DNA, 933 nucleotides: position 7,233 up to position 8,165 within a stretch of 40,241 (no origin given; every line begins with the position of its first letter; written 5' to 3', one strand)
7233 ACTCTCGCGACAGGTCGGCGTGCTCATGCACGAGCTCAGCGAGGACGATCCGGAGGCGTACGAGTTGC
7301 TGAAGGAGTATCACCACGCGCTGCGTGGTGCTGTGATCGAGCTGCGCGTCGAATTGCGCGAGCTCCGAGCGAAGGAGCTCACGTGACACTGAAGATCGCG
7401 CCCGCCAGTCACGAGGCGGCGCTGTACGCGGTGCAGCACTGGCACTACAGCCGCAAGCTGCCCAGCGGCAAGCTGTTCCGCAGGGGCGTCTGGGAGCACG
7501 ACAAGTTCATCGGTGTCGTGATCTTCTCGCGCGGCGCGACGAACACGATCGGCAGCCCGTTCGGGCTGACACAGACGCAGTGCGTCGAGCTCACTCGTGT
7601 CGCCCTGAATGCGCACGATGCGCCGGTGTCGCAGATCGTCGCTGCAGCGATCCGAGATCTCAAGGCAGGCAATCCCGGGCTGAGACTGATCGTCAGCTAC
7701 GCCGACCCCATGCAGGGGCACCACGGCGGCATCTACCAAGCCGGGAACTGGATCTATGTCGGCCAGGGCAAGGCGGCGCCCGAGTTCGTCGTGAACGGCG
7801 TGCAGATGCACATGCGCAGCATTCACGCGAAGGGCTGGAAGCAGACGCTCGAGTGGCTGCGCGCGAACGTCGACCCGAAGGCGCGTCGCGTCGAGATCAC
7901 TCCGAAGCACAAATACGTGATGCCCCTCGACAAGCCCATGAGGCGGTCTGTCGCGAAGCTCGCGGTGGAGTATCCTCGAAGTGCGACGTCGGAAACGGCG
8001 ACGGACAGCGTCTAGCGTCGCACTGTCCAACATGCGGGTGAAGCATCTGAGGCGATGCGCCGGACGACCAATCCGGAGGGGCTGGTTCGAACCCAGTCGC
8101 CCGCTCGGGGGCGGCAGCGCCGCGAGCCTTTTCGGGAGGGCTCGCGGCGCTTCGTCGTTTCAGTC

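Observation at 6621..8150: Self-contained ParB-like / 60-aa / Mom-like GNAT operon ending in a tRNA-like element: candidate DNA-modification (anti-restriction) module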

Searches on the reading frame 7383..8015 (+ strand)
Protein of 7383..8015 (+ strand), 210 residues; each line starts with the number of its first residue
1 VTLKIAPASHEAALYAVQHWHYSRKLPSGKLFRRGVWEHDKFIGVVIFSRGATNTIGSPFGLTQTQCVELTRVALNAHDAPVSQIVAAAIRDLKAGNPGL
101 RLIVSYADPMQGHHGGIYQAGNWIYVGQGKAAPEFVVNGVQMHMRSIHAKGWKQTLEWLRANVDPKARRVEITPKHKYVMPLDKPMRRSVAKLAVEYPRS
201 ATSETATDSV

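Call 4: search_protein_families(library=pfam, proteins=[window:7383-8015:+], max_evalue=1)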
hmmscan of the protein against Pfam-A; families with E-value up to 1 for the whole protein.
window:7383-8015:+ (210 aa): 1 family
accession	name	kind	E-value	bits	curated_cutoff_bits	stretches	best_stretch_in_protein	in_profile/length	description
PF25680.1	Mom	-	5.1e-49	167.1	27.1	1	3-198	2-201/202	Mom protein family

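Call 5: search_protein_families(library=phrogs, proteins=[window:7383-8015:+], max_evalue=0.01)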
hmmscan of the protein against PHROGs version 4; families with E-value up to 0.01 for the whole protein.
window:7383-8015:+ (210 aa): 1 family
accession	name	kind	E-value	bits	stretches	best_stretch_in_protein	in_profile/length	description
phrog_1384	-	other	2.1e-59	202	1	1-206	19-225/245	Mom-like DNA modification protein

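Call 8: search_dna_similar(query=window:7383-8015:+, collection=phages, mode=protein, max_rows=40, rows=spread)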
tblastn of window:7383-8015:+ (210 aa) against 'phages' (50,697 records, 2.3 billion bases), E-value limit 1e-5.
Records with a match: 136; places in all: 136; records where one place covers at least 80% of the query: 81.
Best place of each record, by identity: 60-80% 22; <60% 114.
By first word of the organism name: Enterococcus 26; Arthrobacter 22; Proteus 18; Salmonella 14; Microbacterium 10; Bacillus 9; Klebsiella 8; Staphylococcus 7; Corynebacterium 4; Listeria 4; and 12 more.
By host as written in the record: Arthrobacter sp. ATCC 21022 20; Proteus mirabilis 12; Enterococcus faecalis 6; Microbacterium foliorum NRRL B-24224 6; Salmonella enterica subsp. enterica serovar Infantis 6; Klebsiella pneumoniae 5; Microbacterium foliorum NRRL B-24224 SEA 4; Enterococcus faecalis ATCC 29212 4; and 46 more.
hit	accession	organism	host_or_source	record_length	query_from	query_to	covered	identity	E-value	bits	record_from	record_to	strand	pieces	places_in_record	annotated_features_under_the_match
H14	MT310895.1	Arthrobacter phage StevieBAY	Arthrobacter sp. ATCC 21022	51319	1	205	98%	67.3%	1e-93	304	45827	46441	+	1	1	72: acetyltransferase | 71: hypothetical protein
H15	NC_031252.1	Arthrobacter phage BarretLemon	Arthrobacter sp. ATCC 21022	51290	1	205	98%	66.8%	4e-93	302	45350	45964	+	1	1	71: Mom-like DNA modification protein | 70: hypothetical protein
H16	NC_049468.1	Arthrobacter phage Zartrosa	Arthrobacter sp. ATCC 21022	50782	1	205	98%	65.4%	3e-90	294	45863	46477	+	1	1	73: Mom-like DNA modification protein | 72: hypothetical protein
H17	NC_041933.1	Arthrobacter phage Sonny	Arthrobacter sp. ATCC 21022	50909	1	205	98%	65.4%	3e-90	294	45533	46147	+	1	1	71: Mom-like DNA modification protein | 70: hypothetical protein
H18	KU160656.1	Arthrobacter phage Martha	Arthrobacter sp. ATCC 21022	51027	1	205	98%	65.4%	3e-90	294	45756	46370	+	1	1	71: acetyltransferase | 70: hypothetical protein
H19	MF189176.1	Arthrobacter phage Jordan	Arthrobacter sp. ATCC 21022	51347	1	205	98%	65.4%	3e-90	294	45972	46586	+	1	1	acetyltransferase | hypothetical protein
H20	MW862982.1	Arthrobacter phage Sicarius2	Arthrobacter globiformis B-2979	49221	3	207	98%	64.9%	3e-89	291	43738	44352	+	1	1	72: acetyltransferase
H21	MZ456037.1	Microbacterium phage Pickles13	Microbacterium foliorum NRRL B-24224 SEA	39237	2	204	97%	55.1%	5e-66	224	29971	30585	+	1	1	46: acetyltransferase | 45: ParB-like nuclease domain protein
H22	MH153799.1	Microbacterium phage Appa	Microbacterium foliorum NRRL B-24224 SEA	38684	2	204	97%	55.1%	1e-65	223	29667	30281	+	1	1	47: acetyltransferase | 46: ParB-like nuclease domain protein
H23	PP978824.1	Microbacterium phage Bush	Microbacterium foliorum NRRL B-24224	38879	2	204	97%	54.6%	9e-65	221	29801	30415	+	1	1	48: acetyltransferase | 47: ParB-like nuclease domain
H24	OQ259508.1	Bacillus phage BC-6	Bacillus cereus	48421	21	203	87%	32.8%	6e-15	78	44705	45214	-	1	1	acetyltransferase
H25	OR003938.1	Synechococcus phage DSL-LC03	Synechococcus sp.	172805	5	197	92%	26.2%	1e-6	54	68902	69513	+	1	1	Mom-like DNA modification protein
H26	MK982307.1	Enterococcus phage MSF2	Enterococcus faecalis 47/3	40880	17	204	90%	26.3%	8e-9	60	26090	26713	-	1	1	hypothetical protein | glutaredoxin-like protein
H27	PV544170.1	Enterococcus phage Alamo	Enterococcus faecalis ATCC 29212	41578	5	194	90%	25.7%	1e-8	60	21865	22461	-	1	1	Mom-like DNA modification protein | thioredoxin domain protein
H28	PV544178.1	Enterococcus phage RioGrande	Enterococcus faecalis ATCC 19433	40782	17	205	90%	25.8%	4e-9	61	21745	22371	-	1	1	Mom-like DNA modification protein | thioredoxin domain protein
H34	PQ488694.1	Salmonella phage SaI_NFG_5577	Salmonella enterica subsp. enterica ...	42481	17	182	79%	29.2%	4e-12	70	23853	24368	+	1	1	Mom-like DNA modification protein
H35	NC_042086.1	Corynebacterium phage Darwin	Corynebacterium vitaeruminis NCIB 9291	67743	35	184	71%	32.3%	3e-10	64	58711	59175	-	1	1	Mom-like DNA modification protein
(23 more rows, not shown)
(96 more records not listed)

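Call 10: get_annotated_region(hit=H22, flank=3000)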
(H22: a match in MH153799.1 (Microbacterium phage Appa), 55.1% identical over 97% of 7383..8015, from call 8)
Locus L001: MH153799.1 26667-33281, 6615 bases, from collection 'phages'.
description: Microbacterium phage Appa, complete genome.
organism: Microbacterium phage Appa (NCBI taxid 2182350)
taxonomy: Viruses; Duplodnaviria; Heunggongvirae; Uroviricota; Caudoviricetes; Appavirus; Appavirus appa
host: Microbacterium foliorum NRRL B-24224 SEA; source: soil; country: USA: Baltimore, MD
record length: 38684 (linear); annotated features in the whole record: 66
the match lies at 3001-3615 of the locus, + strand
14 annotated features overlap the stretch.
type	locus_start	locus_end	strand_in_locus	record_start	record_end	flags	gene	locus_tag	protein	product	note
CDS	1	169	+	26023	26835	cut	42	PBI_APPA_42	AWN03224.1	hypothetical protein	-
CDS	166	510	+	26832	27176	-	43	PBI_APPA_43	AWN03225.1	hypothetical protein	-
CDS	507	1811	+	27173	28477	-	44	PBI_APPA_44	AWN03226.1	dsDNA helicase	DnaB dsDNA helicase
CDS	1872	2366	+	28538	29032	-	45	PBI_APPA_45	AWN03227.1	ssDNA-binding protein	-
CDS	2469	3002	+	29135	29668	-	46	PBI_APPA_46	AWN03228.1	ParB-like nuclease domain protein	-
CDS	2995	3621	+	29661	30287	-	47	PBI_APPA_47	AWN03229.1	acetyltransferase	-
tRNA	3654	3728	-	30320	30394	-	48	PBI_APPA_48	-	tRNA-Gly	tRNA-Gly(ccc)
CDS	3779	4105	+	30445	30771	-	49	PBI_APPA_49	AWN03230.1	hypothetical protein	-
CDS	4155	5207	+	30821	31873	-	50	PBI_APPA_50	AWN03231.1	hypothetical protein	-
CDS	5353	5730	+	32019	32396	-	51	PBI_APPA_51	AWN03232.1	hypothetical protein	-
CDS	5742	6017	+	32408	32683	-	52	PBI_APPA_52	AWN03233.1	helix-turn-helix DNA-binding protein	-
CDS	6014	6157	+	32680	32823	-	53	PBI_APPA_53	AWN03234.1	hypothetical protein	-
CDS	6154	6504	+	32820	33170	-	54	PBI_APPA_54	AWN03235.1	hypothetical protein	-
CDS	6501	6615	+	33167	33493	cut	55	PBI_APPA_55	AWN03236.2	hypothetical protein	-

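Call 11: get_annotated_region(hit=H15, flank=3000)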
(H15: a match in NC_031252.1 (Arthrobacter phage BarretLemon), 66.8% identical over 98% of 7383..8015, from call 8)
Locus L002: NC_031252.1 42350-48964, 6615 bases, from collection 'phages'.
description: Arthrobacter phage BarretLemon, complete genome.
organism: Arthrobacter phage BarretLemon (NCBI taxid 1796994)
taxonomy: Viruses; Duplodnaviria; Heunggongvirae; Uroviricota; Caudoviricetes; Marthavirus; Marthavirus barretlemon
host: Arthrobacter sp. ATCC 21022; source: soil; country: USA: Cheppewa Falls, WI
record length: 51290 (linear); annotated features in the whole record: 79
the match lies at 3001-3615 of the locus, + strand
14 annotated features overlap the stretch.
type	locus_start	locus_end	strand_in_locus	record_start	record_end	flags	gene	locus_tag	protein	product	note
CDS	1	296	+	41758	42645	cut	63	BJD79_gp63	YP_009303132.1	hypothetical protein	-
CDS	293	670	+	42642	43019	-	64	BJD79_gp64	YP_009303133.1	hypothetical protein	-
CDS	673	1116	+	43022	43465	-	65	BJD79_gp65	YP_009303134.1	hypothetical protein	-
CDS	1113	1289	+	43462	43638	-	66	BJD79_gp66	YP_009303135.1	hypothetical protein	-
CDS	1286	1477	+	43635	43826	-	67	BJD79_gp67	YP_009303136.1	hypothetical protein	-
CDS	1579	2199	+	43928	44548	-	68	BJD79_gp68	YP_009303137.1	hypothetical protein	-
CDS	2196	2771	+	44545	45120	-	69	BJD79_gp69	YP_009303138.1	ParB-like partition protein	-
CDS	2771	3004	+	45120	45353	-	70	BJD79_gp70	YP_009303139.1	hypothetical protein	-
CDS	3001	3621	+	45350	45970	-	71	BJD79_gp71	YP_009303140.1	Mom-like DNA modification protein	-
CDS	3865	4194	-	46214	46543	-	72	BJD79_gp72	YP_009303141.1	DNA binding protein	-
CDS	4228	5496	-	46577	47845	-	73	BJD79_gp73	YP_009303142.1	DNA polymerase processivity factor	-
CDS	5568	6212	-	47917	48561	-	74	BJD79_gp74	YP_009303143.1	hypothetical protein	-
CDS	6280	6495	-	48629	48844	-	75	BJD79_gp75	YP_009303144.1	hypothetical protein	-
CDS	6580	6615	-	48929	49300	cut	76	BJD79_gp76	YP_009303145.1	hypothetical protein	-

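Call 24: find_homologous_proteins(query=window:7383-8015:+, max_evalue=0.00001)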
Query window:7383-8015:+ (210 aa): 3702 proteins with E <= 0.00001 among 3866 candidates; the best 120 are listed.
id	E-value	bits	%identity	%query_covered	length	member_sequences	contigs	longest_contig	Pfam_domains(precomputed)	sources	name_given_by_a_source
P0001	1.3e-138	477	100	100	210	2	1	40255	PF25680.2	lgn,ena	-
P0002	5.5e-122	423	90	94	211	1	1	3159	PF25680.2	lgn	-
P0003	3.7e-119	414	85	100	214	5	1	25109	PF25680.2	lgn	-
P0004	4.4e-115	401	84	96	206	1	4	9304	PF25680.2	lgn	-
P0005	3.3e-113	395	87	94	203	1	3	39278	PF25680.2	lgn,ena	-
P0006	2.2e-111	389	81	99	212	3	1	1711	PF25680.2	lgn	-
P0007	1.7e-109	382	82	94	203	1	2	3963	PF25680.2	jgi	jgi:hypothetical protein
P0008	8.0e-109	380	80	98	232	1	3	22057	PF25680.2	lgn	-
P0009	1.6e-108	379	83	96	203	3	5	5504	PF25680.2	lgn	-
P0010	1.3e-107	376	77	100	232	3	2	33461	PF25680.2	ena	-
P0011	4.1e-106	371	82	94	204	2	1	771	PF25680.2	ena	-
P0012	3.3e-105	368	78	96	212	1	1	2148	PF25680.2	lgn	-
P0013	6.2e-105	368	78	99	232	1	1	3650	PF25680.2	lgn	-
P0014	2.0e-104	366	85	91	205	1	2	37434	PF25680.2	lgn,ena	-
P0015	2.4e-101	356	72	99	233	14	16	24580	PF25680.2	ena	-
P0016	4.0e-97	342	70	99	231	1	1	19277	PF25680.2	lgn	-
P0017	1.0e-91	324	72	90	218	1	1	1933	PF25680.2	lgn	-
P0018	2.7e-90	320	69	93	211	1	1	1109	PF25680.2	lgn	-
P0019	1.0e-89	318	66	98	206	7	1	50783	PF25680.2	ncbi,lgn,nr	ncbi:acetyltransferase [Arthrobacter phage Pippa]|nr:acetyltransferase [Arthrobacter phage Pippa]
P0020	5.7e-87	309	67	94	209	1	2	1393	PF25680.2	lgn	-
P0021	1.2e-78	282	60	96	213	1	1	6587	PF25680.2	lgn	-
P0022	1.1e-77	278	58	99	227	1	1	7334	PF25680.2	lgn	-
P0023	1.8e-77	278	60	99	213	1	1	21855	PF25680.2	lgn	-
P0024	4.4e-77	277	58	99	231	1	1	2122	PF25680.2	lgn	-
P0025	6.5e-77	276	61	95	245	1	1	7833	PF25680.2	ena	-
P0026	1.7e-76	275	58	99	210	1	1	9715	PF25680.2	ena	-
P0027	3.3e-76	274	58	98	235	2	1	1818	PF25680.2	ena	-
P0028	4.8e-76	273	59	98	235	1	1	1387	PF25680.2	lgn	-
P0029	8.5e-76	272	59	93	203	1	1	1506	PF25680.2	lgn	-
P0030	2.1e-75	271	57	97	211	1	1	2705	PF25680.2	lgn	-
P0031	2.2e-75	271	58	97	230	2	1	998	PF25680.2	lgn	-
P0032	1.2e-74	269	57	100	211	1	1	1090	PF25680.2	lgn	-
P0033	4.3e-74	267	56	96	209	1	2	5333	PF25680.2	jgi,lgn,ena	-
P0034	5.3e-74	266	60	97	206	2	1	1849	PF25680.2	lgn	-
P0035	6.3e-74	266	58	98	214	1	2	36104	PF25680.2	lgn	-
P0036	1.3e-73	265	58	93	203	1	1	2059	PF25680.2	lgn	-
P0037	1.4e-73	265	61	90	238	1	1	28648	PF25680.2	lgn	-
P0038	2.1e-73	265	57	99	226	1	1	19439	PF25680.2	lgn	-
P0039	2.8e-73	264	59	93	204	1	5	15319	PF25680.2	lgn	-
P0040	5.0e-73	263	61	93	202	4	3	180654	PF25680.2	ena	-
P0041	8.6e-73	263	60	93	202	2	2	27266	PF25680.2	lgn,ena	-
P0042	1.6e-72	262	57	98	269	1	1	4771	PF25680.2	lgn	-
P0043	2.7e-72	261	60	97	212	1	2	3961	PF25680.2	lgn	-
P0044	3.0e-72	261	57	97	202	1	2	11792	PF25680.2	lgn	-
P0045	3.3e-72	261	58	98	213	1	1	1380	PF25680.2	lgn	-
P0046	1.9e-71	258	56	97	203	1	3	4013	PF25680.2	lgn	-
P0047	2.6e-71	258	58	99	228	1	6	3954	PF25680.2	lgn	-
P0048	9.5e-71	256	57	99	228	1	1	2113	PF25680.2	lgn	-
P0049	2.5e-70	255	54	100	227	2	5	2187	PF25680.2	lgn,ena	-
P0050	2.7e-70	254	50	100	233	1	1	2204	PF25680.2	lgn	-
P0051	3.7e-70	254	56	99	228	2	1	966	PF25680.2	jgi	-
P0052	4.4e-70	254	58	95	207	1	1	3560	PF25680.2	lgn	-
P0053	6.9e-70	253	61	93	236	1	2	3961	PF25680.2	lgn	-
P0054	7.7e-70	253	53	98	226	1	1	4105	PF25680.2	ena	-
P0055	9.3e-70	253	56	99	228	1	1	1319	PF25680.2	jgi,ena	-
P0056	1.1e-69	252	61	93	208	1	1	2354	PF25680.2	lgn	-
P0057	1.4e-69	252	60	97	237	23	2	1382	PF25680.2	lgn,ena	-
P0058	2.2e-69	251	57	94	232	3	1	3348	PF25680.2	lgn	-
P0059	4.1e-69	251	57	97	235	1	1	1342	PF25680.2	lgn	-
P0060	6.6e-69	250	56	99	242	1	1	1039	PF25680.2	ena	-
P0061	7.6e-69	250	58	94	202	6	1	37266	PF25680.2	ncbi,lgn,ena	-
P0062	1.0e-68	249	57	94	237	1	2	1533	PF25680.2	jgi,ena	-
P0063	1.2e-68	249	56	97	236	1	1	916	PF25680.2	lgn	-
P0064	1.8e-68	248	50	100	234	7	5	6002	PF25680.2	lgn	-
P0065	2.4e-68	248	57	97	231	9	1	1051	PF25680.2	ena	-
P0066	3.2e-68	248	55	99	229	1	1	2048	PF25680.2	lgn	-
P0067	4.6e-68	247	55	100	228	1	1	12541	PF25680.2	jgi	jgi:hypothetical protein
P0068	6.1e-68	247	57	93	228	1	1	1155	PF25680.2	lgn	-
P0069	9.6e-68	246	59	97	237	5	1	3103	PF25680.2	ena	-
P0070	1.0e-67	246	54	94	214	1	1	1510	PF25680.2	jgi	jgi:hypothetical protein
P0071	1.1e-67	246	56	93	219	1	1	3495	PF25680.2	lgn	-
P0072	1.4e-67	246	56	99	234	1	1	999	PF25680.2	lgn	-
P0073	1.4e-67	245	56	96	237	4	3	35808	PF25680.2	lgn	-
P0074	1.8e-67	245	55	98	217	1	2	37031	PF25680.2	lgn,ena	-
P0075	2.0e-67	245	57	95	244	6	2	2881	PF25680.2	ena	-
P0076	3.1e-67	244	53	98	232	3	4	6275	PF25680.2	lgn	-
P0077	4.5e-67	244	52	100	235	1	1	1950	PF25680.2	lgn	-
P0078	4.9e-67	244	57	97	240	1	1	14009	PF25680.2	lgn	-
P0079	5.4e-67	244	56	97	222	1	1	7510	PF25680.2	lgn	-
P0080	5.7e-67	244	58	93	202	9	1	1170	PF25680.2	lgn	-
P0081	6.6e-67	243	56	95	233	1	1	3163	PF25680.2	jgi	jgi:hypothetical protein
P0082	7.1e-67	243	57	95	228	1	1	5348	PF25680.2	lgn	-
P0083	7.4e-67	243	57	94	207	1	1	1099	PF25680.2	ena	-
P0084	7.7e-67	243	57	96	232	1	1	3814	PF25680.2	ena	-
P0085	8.2e-67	243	55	97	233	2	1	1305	PF25680.2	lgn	-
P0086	1.0e-66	243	54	98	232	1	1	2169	PF25680.2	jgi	jgi:hypothetical protein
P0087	1.1e-66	243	52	94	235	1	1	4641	PF25680.2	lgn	-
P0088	1.1e-66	243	56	94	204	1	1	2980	PF25680.2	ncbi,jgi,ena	jgi:hypothetical protein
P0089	1.1e-66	243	56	99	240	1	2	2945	PF25680.2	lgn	-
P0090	1.2e-66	242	54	99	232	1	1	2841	PF25680.2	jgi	jgi:hypothetical protein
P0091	1.3e-66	242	51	94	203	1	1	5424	PF25680.2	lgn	-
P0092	1.3e-66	242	57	91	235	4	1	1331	PF25680.2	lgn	-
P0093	1.4e-66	242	54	97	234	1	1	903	PF25680.2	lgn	-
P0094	1.5e-66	242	58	94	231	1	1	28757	PF25680.2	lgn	-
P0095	1.6e-66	242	56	95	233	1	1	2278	PF25680.2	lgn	-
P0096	1.8e-66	242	54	97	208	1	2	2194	PF25680.2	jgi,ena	jgi:hypothetical protein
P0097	2.0e-66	242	55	94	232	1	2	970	PF25680.2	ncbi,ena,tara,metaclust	tara:strand:+ start:179 stop:877 length:699 start_codon:yes stop_codon:yes gene_type:complete|metacl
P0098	2.1e-66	242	58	94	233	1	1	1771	PF25680.2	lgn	-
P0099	2.2e-66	242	55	94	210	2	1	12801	PF25680.2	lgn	-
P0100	2.4e-66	241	55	98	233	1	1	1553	PF25680.2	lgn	-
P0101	2.6e-66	241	57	96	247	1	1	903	PF25680.2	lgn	-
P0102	2.8e-66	241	56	97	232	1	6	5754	PF25680.2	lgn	-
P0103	3.9e-66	241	57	94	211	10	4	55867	PF25680.2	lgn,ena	-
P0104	3.9e-66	241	56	95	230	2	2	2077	PF25680.2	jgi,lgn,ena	jgi:hypothetical protein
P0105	5.8e-66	240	50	99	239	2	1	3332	PF25680.2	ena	-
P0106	5.9e-66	240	53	95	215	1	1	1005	PF25680.2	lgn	-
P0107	8.3e-66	240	57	95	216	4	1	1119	PF25680.2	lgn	-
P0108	1.0e-65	239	56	93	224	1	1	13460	PF25680.2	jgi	jgi:hypothetical protein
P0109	1.0e-65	239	53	99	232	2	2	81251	PF25680.2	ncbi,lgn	-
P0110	1.2e-65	239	53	93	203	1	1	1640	PF25680.2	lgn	-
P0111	1.7e-65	239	55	93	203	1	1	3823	PF25680.2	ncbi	-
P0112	1.7e-65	239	54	95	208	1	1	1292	PF25680.2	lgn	-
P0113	1.7e-65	239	54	100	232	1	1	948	PF25680.2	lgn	-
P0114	1.9e-65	239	53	99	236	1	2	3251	PF25680.2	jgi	-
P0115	2.2e-65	238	55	96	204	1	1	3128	PF25680.2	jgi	jgi:hypothetical protein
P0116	2.3e-65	238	57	97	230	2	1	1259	PF25680.2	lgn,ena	-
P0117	2.5e-65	238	54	98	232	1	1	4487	PF25680.2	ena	-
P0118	2.7e-65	238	52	99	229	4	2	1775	PF25680.2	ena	-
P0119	2.7e-65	238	54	94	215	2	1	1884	PF25680.2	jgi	jgi:hypothetical protein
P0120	3.3e-65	238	53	100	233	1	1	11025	PF25680.2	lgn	-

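Call 25: search_solved_structures(query=window:7383-8015:+, max_evalue=1, show_alignments=2)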
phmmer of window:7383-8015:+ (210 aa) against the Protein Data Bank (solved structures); distinct sequences matched with E-value up to 1: 1.
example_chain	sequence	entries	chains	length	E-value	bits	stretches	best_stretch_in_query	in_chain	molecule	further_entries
8bv8_A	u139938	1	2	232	1.3e-06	31.6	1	13-190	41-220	Methylcarbamoylase mom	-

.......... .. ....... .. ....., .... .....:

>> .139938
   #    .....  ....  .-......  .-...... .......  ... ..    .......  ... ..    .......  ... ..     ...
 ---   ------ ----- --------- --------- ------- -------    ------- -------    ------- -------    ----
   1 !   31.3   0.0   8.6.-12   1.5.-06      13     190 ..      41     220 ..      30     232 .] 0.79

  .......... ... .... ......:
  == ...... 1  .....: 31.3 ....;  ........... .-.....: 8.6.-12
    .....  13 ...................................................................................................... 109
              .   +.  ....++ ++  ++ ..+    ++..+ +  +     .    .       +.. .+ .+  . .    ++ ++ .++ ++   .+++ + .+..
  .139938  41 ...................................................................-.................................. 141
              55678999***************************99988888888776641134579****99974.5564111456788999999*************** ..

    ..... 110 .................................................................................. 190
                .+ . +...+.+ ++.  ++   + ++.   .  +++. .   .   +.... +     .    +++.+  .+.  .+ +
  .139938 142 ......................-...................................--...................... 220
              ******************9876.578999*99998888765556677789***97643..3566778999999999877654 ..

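Call 26: find_related_loci(query=window:7383-8015:+, collection=viral_contigs, flank=4000)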
Query window:7383-8015:+ (210 aa) in viral_contigs; peptide patterns used: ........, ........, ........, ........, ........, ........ (x = any residue, [..] = any of these).
308 stretches matched a pattern; 306 encode a relative of the query (tblastn E <= 1e-3); the best 80 are kept; 80 distinct loci.
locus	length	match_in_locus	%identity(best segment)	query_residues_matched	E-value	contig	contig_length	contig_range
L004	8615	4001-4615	67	1-205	9e-97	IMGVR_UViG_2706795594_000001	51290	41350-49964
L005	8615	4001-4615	65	1-205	7e-94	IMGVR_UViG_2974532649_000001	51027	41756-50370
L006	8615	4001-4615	65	1-205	7e-94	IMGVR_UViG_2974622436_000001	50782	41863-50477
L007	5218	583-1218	53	1-210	1e-75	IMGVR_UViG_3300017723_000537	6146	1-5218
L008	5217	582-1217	53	1-210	1e-75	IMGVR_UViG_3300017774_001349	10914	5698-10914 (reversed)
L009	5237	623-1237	59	3-205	6e-74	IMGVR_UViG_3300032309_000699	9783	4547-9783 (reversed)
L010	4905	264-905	55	1-203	1e-73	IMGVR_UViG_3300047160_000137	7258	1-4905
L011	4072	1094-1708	54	3-207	2e-72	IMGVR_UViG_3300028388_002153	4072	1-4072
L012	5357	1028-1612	54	3-197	3e-72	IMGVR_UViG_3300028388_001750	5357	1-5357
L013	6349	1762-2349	57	3-198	4e-72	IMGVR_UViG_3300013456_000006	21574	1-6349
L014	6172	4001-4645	51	1-207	3e-71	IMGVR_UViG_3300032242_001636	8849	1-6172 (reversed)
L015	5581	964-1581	52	1-198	1e-70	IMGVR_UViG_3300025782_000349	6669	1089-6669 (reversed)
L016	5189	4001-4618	52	1-198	1e-70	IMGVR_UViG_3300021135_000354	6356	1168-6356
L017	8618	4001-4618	52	1-198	1e-70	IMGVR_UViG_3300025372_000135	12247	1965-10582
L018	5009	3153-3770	52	1-198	1e-70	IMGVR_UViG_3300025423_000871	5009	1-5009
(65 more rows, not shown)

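Call 41: find_encoding_contigs(protein=P0005, flank=3000, max_places=2)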
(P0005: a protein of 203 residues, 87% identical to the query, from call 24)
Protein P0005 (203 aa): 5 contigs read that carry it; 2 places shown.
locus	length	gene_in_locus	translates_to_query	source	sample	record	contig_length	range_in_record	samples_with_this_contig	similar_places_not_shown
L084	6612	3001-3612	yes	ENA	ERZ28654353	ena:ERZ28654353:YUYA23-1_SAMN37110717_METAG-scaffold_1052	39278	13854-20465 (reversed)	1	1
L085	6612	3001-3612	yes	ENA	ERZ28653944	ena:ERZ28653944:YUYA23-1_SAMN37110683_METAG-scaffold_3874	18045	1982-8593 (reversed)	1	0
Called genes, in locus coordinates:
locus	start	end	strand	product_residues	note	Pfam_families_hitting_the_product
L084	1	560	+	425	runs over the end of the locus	PF00772:DnaB, PF03796:DnaB_C, PF13481:AAA_25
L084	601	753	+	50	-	-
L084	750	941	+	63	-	-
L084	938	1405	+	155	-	-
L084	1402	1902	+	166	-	PF00436:SSB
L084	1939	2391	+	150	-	PF13392:HNH_3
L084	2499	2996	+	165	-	PF02195:ParB_N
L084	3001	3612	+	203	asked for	PF25680:Mom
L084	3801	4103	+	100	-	-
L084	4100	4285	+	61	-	-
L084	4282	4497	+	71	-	-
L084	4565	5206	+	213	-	-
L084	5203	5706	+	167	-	-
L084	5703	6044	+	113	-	-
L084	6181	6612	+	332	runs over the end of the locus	PF06067:DUF932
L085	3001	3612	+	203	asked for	PF25680:Mom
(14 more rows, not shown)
